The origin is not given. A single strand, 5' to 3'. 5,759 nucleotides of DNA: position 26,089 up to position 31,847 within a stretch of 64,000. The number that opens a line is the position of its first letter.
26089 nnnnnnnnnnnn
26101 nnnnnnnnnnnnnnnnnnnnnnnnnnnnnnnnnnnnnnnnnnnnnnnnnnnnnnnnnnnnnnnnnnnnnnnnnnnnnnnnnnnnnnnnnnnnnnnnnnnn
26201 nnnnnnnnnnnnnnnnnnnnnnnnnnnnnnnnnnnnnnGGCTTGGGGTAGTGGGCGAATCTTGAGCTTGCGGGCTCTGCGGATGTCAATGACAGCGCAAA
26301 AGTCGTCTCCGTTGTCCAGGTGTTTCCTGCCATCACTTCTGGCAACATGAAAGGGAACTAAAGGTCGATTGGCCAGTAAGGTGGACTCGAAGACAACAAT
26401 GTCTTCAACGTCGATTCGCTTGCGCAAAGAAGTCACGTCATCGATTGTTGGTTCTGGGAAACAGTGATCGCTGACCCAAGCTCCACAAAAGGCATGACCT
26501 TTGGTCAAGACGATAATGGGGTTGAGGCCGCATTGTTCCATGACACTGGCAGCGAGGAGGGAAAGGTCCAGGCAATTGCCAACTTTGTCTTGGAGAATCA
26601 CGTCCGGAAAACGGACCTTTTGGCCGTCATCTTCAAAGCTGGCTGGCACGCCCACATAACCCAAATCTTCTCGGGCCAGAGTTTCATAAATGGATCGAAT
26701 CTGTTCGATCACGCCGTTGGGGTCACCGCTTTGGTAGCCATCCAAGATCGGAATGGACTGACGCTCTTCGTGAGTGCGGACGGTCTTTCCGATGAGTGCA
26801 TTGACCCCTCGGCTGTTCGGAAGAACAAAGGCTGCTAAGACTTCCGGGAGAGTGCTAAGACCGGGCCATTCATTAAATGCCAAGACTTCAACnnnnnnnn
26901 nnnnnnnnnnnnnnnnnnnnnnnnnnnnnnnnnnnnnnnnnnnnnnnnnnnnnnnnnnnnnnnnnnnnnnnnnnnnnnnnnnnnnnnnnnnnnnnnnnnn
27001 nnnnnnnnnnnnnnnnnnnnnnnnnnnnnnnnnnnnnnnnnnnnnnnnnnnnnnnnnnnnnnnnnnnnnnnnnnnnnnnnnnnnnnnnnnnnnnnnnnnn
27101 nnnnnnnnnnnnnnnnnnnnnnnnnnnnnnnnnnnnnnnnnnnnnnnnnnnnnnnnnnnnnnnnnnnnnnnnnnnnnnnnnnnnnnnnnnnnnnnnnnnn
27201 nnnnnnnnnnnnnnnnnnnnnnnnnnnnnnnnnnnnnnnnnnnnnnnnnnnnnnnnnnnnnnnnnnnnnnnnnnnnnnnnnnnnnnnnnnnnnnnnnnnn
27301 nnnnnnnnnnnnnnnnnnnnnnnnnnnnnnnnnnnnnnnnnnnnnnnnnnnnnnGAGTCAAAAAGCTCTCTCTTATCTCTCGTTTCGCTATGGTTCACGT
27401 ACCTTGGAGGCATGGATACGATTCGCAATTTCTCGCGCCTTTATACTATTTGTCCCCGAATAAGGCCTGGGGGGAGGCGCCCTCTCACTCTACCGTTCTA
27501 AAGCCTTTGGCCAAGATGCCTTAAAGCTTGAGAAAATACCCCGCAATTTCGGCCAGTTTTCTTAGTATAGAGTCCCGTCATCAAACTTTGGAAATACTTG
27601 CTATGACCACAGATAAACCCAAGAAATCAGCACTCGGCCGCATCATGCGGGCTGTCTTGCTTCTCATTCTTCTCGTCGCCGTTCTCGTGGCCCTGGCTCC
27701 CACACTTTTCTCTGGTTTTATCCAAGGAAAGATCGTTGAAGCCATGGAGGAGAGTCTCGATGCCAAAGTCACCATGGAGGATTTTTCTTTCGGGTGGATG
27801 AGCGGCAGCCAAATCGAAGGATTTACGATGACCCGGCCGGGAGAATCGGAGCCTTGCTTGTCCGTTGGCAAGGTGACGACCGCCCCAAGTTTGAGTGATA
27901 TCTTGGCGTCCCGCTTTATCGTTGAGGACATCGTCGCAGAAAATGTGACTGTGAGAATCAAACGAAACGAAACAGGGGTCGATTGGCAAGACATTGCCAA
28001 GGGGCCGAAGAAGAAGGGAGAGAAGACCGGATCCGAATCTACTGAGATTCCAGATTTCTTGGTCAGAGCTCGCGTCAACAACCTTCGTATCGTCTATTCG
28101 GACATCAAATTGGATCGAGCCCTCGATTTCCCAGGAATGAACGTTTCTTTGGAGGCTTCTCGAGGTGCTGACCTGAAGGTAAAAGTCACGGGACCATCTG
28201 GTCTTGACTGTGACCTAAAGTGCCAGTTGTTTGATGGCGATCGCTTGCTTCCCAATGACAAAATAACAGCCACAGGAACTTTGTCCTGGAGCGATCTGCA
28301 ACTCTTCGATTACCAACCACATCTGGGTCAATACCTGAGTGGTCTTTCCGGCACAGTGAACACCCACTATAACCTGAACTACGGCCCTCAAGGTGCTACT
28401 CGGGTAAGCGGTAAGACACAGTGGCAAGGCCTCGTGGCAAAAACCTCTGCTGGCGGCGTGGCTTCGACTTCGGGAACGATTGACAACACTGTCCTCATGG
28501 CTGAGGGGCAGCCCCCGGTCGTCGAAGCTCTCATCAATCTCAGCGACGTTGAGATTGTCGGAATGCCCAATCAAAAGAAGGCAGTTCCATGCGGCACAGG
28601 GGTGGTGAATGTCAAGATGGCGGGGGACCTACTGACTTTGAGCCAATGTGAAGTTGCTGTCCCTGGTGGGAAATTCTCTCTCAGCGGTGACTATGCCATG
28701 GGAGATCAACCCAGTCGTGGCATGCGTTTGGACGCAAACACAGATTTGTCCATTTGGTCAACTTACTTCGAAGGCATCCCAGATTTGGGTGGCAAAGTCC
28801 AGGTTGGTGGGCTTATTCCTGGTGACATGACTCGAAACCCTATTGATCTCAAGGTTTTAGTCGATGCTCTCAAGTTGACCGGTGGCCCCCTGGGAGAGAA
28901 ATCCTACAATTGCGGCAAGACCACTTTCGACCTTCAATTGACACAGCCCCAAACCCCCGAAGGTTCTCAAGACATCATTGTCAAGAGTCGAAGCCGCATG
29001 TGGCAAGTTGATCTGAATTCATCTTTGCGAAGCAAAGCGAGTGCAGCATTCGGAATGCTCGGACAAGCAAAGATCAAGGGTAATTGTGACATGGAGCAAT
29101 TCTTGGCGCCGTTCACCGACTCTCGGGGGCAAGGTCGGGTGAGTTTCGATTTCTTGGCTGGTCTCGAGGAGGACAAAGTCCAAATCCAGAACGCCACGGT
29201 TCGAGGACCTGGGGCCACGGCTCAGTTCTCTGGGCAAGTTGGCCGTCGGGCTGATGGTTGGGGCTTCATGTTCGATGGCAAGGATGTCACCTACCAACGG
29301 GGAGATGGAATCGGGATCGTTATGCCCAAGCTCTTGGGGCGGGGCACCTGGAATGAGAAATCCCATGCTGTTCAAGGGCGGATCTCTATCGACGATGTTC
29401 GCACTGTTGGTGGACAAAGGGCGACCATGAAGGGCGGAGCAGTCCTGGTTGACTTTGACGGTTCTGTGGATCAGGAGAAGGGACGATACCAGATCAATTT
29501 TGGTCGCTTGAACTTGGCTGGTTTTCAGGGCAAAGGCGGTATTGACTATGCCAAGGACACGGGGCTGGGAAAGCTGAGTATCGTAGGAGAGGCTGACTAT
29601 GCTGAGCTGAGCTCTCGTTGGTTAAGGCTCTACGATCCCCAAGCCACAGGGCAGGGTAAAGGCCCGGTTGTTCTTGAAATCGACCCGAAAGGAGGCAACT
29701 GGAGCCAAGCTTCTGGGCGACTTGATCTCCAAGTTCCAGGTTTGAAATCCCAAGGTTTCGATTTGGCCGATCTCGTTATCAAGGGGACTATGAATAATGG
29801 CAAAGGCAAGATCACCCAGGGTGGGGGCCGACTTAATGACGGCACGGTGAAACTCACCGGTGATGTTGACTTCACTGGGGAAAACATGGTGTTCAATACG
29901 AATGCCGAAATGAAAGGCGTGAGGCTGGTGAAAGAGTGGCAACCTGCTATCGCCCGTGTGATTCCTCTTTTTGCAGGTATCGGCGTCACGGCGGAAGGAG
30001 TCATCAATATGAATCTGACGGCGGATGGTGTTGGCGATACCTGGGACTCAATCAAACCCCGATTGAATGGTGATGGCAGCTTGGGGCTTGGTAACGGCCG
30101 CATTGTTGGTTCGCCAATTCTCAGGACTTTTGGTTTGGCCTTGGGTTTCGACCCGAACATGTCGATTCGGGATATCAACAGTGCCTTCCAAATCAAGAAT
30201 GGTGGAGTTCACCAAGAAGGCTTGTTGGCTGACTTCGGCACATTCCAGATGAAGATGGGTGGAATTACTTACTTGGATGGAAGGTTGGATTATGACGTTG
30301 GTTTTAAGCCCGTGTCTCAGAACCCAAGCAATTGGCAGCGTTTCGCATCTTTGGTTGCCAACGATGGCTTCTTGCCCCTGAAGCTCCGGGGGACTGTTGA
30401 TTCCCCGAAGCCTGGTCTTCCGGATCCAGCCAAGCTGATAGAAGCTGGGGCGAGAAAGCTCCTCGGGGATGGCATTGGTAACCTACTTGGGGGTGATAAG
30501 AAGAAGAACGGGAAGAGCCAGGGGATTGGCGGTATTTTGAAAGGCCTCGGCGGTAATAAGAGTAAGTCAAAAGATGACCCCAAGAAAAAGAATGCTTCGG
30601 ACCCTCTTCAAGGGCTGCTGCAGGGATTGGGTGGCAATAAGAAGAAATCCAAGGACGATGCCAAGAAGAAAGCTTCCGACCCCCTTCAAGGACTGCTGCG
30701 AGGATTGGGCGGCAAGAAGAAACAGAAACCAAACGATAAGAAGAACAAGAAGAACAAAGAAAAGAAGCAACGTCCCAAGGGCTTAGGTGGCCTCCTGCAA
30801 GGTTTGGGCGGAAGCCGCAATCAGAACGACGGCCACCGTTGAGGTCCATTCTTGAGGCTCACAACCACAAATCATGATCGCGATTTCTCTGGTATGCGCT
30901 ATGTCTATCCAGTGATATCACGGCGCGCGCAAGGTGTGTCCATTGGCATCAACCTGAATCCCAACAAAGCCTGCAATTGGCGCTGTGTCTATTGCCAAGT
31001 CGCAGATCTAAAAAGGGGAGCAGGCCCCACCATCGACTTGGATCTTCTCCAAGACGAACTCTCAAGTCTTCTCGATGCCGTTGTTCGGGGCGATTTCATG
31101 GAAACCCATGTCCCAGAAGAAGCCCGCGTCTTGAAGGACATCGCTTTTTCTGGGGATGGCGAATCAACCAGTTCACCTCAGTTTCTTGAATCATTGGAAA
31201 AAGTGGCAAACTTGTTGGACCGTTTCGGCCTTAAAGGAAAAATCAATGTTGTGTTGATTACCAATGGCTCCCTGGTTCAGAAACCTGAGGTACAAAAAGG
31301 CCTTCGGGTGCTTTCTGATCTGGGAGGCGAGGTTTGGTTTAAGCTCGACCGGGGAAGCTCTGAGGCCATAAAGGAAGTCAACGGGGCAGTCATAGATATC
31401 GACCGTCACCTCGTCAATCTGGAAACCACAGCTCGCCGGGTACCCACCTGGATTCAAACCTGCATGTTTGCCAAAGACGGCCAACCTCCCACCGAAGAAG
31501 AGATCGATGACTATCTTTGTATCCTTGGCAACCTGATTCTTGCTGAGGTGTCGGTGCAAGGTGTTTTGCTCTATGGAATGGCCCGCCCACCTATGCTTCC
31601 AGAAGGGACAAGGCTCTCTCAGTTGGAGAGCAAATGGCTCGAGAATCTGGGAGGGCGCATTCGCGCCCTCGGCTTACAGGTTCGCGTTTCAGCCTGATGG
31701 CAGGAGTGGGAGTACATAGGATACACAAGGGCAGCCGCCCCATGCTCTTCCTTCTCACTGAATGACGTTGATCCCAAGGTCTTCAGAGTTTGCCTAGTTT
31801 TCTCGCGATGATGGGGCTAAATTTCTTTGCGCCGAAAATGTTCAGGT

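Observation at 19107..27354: Hhe-like giant helicase-nuclease with an N-terminal transglutaminase-like domain, translationally coupled to a degenerate-REC/EAL protein and glucokinase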

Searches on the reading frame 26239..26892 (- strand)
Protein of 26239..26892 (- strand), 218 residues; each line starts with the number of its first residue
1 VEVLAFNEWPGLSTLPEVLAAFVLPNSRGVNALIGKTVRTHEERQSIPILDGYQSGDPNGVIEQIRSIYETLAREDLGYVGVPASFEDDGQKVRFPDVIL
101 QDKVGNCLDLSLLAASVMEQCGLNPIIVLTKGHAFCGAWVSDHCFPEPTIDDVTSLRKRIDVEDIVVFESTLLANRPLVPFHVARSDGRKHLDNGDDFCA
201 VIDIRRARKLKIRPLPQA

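Call 33: find_related_loci(query=A2, collection=genome_contigs, flank=10000)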
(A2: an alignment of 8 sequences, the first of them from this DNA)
Query A2 (218 aa) in genome_contigs; peptide patterns used: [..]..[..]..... (x = any residue, [..] = any of these).
225 stretches matched a pattern; 134 encode a relative of the query (tblastn E <= 1e-3); the best 80 are kept; 80 distinct loci.
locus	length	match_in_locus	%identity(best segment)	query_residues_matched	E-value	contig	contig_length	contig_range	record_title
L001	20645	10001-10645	69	1-215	2e-104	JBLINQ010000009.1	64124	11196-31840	MAG: Planctomycetota bacterium isolate 3300053785_211 Ga0535658_0000505, whole genome shotgun sequence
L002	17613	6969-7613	63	1-215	5e-97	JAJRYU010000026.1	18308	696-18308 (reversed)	MAG: Planctomycetota bacterium isolate Dive96_bin3.79 k141_228392, whole genome shotgun sequence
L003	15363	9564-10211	47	1-216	4e-67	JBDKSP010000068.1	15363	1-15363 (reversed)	MAG: Armatimonadota bacterium isolate 6_bin.213 c_000000847217, whole genome shotgun sequence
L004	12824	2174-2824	47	1-217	5e-67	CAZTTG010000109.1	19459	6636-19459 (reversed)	MAG TPA_asm: uncultured Planctomycetaceae bacterium isolate binchicken_co97_508 genome assembly, contig: NODE_11490_leng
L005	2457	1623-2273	47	1-216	5e-67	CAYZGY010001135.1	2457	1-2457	MAG TPA_asm: uncultured Planctomycetia bacterium isolate binchicken_co141_54 genome assembly, contig: NODE_131434_length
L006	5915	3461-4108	48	1-216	5e-66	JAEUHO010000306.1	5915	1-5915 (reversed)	MAG: Planctomycetia bacterium isolate new MAG-19 k141_995691, whole genome shotgun sequence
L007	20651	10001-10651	49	1-217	4e-71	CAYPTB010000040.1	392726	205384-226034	MAG TPA_asm: uncultured Planctomycetaceae bacterium isolate binchicken_co31_419 genome assembly, contig: k141_4945561, w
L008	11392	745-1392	45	1-216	5e-65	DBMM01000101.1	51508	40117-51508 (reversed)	MAG TPA_asm: Geobacter sp. UBA698 UBA698_contig_1006, whole genome shotgun sequence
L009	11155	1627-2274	45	1-216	7e-65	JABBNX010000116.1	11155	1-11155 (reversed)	MAG: Proteobacteria bacterium isolate G2_21 NODE_3128_length_11155_cov_6.29883, whole genome shotgun sequence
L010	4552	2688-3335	47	1-216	2e-64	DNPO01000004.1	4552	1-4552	MAG TPA_asm: Candidatus Sumerlaeota bacterium isolate UBA8349 contig_357101, whole genome shotgun sequence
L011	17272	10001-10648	48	1-216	5e-64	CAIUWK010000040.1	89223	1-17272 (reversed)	MAG: uncultured Geobacter sp. isolate E14_bin-1665 genome assembly, contig: bin-1665:040/113, whole genome shotgun seque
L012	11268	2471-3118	46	1-216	1e-63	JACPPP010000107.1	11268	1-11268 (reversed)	MAG: Armatimonadetes bacterium isolate NC_groundwater_630_Ag_B-0.1um_56_30 B_1_S1_Biohub_coassembly_k141_1557934, whole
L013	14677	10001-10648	44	1-216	9e-64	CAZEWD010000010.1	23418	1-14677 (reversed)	MAG TPA_asm: uncultured Candidatus Binatia bacterium isolate SRP263991_co5_163 genome assembly, contig: NODE_4324_length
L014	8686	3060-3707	43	1-216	6e-63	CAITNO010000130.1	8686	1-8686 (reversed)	MAG: Candidatus Hydrogenedentes bacterium isolate AlinenLipids_bin-3554 genome assembly, contig: bin-3554:130/159, whole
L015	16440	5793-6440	46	1-216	1e-62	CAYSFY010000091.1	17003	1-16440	MAG TPA_asm: uncultured Desulfobulbia bacterium isolate binchicken_co266_32 genome assembly, contig: NODE_5551_length_17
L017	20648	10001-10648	44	1-216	4e-62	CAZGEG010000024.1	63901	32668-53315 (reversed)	MAG TPA_asm: uncultured Geobacter sp. isolate SRP302447_co2_789 genome assembly, contig: NODE_1377_length_63901_cov_234.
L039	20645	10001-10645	43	1-215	3e-57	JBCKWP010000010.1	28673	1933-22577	Methylobacter sp. isolate SLM_LV1_30a-F06 Node_10_length_28673_cov_50.309147, whole genome shotgun sequence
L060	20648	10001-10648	43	1-216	6e-54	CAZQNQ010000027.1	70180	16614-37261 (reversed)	MAG TPA_asm: uncultured Bifidobacterium sp. isolate SRP344714_co2_359 genome assembly, contig: NODE_851_length_70180_cov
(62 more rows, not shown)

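Call 44: search_protein_families(library=pfam, alignment_id=A3, max_evalue=0.0001)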
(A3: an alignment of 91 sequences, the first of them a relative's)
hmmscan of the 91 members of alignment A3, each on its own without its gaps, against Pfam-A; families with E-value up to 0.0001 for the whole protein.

A. member 1, L001:15634-16773:+ (380 aa): 1 family
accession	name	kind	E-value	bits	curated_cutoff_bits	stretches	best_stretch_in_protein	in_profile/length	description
PF00563.25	EAL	-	1.5e-38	132.9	31.3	1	143-360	11-236/236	EAL domain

B. families by the number of members that match (of 91 scanned): 117 families (the first 25 are shown)
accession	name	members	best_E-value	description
PF04073.20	tRNA_edit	4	3.1e-22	Aminoacyl-tRNA editing domain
PF02463.25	SMC_N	3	2.3e-18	RecF/RecN/SMC N terminal domain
PF13304.12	AAA_21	3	2.1e-17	AAA domain, putative AbiEii toxin, Type IV TA system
PF13476.12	AAA_23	3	4.6e-10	AAA domain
PF13349.12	DUF4097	3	9e-09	Toastrack DUF4097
PF24016.2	DUF7330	3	6.8e-06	Domain of unknown function (DUF7330)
PF04389.22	Peptidase_M28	2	1.8e-45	Peptidase family M28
PF00005.33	ABC_tran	2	1.1e-33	ABC transporter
PF13175.12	AAA_15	2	2.8e-15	AAA ATPase domain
PF02685.22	Glucokinase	1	1e-89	Glucokinase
PF00152.25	tRNA-synt_2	1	9.8e-85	tRNA synthetases class II (D, K and N)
PF05343.19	Peptidase_M42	1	1.3e-81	M42 glutamyl aminopeptidase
PF02397.22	Bac_transf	1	2.6e-67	Bacterial sugar transferase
PF02421.24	FeoB_N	1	1e-65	Ferrous iron transport protein B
PF06250.17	YhcG_C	1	5e-64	YhcG PDDEXK nuclease domain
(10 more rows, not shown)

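Call 57: search_protein_families(library=padloc, alignment_id=A3, max_evalue=1e-8)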
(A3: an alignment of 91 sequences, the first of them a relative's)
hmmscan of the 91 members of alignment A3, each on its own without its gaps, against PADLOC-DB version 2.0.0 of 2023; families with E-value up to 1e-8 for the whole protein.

A. member 1, L001:15634-16773:+ (380 aa): 0 families

B. families by the number of members that match (of 91 scanned): 163 families (the first 25 are shown)
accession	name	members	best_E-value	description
PDLC04135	mad3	3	9.7e-35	mads_3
PDLC00097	GajA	1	0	AAA ATPase domain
PDLC00144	GajB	1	1.3e-252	UrvD helicase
PDLC00090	GajA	1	5.2e-248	AAA ATPase domain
PDLC00103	GajB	1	8.1e-207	UrvD helicase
PDLC04889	PDC-S06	1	3.3e-192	-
PDLC04831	PDC-S02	1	4.8e-160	-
PDLC04795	PDC-S02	1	3.2e-156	-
PDLC00061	GajA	1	4e-141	AAA ATPase domain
PDLC04810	PDC-S02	1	1.3e-140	-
PDLC00089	GajA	1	6.1e-121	AAA ATPase domain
PDLC00074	GajA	1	1.1e-119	AAA ATPase domain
PDLC00134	GajB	1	5.2e-113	UrvD helicase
PDLC00116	GajB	1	2.6e-101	UrvD helicase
PDLC04803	PDC-S02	1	1e-97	-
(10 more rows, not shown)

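Call 69: search_protein_families(library=ncbifam, proteins=[L001:9476-15634:+, L039:9539-14875:+, L017:9629-15577:+, L060:9635-15622:+], max_evalue=1e-50)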
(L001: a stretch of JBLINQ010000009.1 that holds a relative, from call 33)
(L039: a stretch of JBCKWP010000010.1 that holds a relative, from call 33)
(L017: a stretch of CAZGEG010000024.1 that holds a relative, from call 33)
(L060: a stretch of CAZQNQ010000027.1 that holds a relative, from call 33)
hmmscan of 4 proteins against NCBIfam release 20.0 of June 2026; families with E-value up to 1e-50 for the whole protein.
L001:9476-15634:+ (2053 aa): 2 families
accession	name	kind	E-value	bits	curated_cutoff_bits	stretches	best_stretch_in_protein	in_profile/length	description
NF058533.1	antiphage_ProA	equivalog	0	2067.8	1500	1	80-2012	1-1903/1903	anti-phage protein ProA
NF042953.1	Hhe_antiphage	equivalog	3.3e-252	840.4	2000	2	1194-1820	1071-1688/1797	DUF4011 domain-containing anti-phage protein Hhe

L039:9539-14875:+ (1779 aa): 2 families
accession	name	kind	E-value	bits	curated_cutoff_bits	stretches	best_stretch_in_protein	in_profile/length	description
NF058533.1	antiphage_ProA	equivalog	0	2067.4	1500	1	58-1777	1-1713/1903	anti-phage protein ProA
NF042953.1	Hhe_antiphage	equivalog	7.1e-245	816.1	2000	2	1136-1774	1049-1687/1797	DUF4011 domain-containing anti-phage protein Hhe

L017:9629-15577:+ (1983 aa): 2 families
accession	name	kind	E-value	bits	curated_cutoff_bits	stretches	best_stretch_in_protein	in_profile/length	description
NF058533.1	antiphage_ProA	equivalog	0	2352.8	1500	1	28-1950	1-1903/1903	anti-phage protein ProA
NF042953.1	Hhe_antiphage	equivalog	5.6e-267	889.3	2000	2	1116-1743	1055-1680/1797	DUF4011 domain-containing anti-phage protein Hhe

L060:9635-15622:+ (1996 aa): 2 families
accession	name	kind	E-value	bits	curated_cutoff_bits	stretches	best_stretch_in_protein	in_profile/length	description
NF058533.1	antiphage_ProA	equivalog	0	2024.4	1500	2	27-968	1-944/1903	anti-phage protein ProA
NF042953.1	Hhe_antiphage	equivalog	1.8e-262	874.4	2000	2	1371-1993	1068-1686/1797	DUF4011 domain-containing anti-phage protein Hhe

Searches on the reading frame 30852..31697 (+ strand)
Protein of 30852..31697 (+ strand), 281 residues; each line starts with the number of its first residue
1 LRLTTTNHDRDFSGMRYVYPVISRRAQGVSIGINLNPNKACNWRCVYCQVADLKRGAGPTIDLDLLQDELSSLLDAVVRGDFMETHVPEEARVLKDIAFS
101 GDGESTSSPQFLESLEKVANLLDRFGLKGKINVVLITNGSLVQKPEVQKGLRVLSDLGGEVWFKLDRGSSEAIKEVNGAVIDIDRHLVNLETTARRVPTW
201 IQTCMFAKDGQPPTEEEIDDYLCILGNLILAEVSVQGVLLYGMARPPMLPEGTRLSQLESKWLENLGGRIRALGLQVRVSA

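Call 17: search_protein_families(library=pfam, proteins=[window:30852-31697:+], max_evalue=0.00001)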
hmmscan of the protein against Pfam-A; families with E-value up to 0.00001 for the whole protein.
window:30852-31697:+ (281 aa): 1 family
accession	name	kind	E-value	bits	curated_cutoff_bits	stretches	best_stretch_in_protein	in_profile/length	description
PF04055.27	Radical_SAM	-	9.6e-08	32.8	29.5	1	36-205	2-150/166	Radical SAM superfamily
